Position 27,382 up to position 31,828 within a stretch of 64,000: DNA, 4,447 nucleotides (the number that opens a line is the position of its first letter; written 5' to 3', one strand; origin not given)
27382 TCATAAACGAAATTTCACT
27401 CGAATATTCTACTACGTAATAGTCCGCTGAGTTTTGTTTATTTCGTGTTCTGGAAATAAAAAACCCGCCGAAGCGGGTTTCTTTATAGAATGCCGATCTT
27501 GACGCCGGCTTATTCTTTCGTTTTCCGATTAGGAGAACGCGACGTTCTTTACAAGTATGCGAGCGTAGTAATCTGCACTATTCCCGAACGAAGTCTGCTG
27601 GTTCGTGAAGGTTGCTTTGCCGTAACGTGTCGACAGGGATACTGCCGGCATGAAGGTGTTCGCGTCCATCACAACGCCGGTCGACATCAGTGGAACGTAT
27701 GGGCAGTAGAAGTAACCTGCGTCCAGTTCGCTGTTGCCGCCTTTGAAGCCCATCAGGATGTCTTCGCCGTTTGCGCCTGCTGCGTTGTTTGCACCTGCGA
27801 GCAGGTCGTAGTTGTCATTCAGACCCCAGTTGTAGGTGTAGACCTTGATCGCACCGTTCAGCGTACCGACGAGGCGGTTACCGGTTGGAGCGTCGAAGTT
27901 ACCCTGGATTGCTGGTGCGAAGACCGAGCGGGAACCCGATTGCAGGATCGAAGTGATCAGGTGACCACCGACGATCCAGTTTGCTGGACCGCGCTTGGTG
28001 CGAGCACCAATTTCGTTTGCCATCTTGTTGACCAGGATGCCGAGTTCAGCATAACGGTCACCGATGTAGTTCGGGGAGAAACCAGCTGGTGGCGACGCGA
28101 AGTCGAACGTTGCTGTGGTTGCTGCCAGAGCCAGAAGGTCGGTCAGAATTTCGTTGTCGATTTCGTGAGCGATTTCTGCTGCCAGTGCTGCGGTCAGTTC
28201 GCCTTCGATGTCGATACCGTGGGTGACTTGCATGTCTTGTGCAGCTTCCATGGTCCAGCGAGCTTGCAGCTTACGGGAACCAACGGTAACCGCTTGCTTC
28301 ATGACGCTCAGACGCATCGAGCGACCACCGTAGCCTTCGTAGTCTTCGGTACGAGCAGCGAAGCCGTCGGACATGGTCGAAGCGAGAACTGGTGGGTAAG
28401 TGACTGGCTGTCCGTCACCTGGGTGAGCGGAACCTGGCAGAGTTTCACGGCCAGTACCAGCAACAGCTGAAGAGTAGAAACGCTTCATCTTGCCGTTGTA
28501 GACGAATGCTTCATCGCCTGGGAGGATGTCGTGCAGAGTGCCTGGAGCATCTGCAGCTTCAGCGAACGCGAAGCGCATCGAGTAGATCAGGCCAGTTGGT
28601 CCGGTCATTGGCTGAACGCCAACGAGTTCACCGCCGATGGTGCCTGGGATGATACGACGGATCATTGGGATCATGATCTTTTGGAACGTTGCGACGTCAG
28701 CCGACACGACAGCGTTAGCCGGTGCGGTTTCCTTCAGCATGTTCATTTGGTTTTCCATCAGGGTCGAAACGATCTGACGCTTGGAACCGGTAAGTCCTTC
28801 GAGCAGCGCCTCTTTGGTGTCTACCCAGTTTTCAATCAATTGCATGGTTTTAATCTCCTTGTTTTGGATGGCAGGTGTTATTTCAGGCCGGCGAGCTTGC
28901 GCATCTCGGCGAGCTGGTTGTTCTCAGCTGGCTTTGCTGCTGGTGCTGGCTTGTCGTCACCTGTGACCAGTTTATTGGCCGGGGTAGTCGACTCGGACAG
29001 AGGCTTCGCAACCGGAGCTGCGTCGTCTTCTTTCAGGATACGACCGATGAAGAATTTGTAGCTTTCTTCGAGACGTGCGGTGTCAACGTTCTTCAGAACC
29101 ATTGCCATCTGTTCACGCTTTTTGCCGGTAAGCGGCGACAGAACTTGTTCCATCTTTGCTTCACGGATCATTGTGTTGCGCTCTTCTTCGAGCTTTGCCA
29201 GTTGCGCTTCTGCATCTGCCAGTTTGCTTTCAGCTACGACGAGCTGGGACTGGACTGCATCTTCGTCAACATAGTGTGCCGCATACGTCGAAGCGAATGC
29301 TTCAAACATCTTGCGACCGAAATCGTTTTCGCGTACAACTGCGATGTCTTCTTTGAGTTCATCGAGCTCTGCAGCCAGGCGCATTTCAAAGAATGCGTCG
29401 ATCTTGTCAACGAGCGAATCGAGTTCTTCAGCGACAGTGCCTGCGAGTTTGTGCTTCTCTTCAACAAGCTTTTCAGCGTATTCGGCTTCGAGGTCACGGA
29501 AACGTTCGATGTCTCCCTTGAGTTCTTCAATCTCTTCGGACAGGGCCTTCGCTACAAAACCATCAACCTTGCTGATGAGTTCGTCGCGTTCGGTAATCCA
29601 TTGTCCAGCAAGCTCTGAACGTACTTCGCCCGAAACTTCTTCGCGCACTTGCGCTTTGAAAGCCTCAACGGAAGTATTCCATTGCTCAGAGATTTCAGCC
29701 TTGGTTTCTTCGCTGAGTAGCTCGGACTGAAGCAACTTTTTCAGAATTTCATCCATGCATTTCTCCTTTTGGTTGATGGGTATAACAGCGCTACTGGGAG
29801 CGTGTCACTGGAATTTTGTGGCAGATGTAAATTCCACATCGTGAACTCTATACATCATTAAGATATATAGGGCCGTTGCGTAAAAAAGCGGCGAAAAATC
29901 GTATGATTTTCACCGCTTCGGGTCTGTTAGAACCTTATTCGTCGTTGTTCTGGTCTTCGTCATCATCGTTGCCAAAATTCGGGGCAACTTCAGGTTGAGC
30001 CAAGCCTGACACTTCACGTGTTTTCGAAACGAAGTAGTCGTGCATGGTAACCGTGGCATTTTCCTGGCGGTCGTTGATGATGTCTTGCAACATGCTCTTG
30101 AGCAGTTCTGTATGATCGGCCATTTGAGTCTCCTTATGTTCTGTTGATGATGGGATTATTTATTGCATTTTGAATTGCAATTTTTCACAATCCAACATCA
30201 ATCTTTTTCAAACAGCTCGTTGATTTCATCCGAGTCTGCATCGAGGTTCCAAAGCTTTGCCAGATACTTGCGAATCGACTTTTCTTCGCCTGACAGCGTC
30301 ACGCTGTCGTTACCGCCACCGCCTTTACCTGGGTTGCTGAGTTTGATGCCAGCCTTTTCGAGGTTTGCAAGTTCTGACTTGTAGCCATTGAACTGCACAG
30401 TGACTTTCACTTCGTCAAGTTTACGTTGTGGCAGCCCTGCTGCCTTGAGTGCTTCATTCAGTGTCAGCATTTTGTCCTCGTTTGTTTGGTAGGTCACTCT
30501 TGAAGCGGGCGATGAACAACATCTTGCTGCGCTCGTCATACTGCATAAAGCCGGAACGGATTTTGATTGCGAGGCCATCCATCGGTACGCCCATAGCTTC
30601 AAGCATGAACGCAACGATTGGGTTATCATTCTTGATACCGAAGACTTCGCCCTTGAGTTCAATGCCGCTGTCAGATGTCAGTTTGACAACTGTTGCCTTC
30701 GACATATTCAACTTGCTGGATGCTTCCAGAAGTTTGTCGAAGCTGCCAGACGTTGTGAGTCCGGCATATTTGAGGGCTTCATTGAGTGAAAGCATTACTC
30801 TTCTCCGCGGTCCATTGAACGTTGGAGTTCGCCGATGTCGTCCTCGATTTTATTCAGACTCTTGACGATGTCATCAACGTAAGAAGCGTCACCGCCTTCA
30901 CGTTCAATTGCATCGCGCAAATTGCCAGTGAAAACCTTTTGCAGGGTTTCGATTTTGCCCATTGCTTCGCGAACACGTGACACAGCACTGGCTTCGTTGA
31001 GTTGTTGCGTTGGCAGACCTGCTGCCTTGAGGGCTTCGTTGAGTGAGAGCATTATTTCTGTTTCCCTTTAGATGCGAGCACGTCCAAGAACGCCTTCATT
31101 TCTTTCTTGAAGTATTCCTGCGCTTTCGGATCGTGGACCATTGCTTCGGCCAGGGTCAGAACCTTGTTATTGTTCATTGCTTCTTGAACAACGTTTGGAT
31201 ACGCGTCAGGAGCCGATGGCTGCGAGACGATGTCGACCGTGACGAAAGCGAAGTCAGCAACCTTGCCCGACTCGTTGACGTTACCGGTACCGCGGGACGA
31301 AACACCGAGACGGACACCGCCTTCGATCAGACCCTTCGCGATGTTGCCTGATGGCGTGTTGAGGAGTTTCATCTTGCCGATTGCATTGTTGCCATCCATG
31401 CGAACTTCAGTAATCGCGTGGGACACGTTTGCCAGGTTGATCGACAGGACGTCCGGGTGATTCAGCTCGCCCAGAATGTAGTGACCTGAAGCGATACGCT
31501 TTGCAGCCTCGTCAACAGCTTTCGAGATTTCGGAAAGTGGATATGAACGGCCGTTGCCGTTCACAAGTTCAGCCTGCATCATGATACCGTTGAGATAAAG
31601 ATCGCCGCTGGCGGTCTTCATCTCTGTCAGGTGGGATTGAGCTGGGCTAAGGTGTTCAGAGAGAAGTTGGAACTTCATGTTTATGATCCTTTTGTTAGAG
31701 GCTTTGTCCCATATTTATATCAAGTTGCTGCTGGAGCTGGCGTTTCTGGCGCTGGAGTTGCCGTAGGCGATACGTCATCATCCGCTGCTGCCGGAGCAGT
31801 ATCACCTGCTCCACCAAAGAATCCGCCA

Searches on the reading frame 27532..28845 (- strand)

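Call 83: search_protein_families(library=pfam, proteins=[window:27532-28845:-], max_evalue=0.001)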
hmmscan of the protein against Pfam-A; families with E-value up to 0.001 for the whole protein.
window:27532-28845:- (438 aa): 1 family
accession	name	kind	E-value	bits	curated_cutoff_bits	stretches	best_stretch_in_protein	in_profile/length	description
PF07068.17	Gp23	-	5.6e-85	286.4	24.4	1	51-431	1-375/376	Major capsid protein Gp23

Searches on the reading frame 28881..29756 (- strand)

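Call 83: search_protein_families(library=pfam, proteins=[window:28881-29756:-], max_evalue=0.001)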
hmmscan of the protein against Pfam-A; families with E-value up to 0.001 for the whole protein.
window:28881-29756:- (292 aa): 0 families

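Call 84: search_protein_families(library=phrogs, proteins=[window:28881-29756:-], max_evalue=0.001)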
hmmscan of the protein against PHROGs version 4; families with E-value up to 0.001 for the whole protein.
window:28881-29756:- (292 aa): 1 family
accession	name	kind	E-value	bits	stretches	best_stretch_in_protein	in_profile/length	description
phrog_10922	-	unknown function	4.3e-20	73.1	2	59-269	115-344/375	-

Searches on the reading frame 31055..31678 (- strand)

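Call 83: search_protein_families(library=pfam, proteins=[window:31055-31678:-], max_evalue=0.001)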
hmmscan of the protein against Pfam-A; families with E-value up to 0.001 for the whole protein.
window:31055-31678:- (208 aa): 1 family
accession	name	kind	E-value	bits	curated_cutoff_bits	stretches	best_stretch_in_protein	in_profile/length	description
PF03420.18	Peptidase_S77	-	2.4e-28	99.4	27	1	24-162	41-189/198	Prohead core protein serine protease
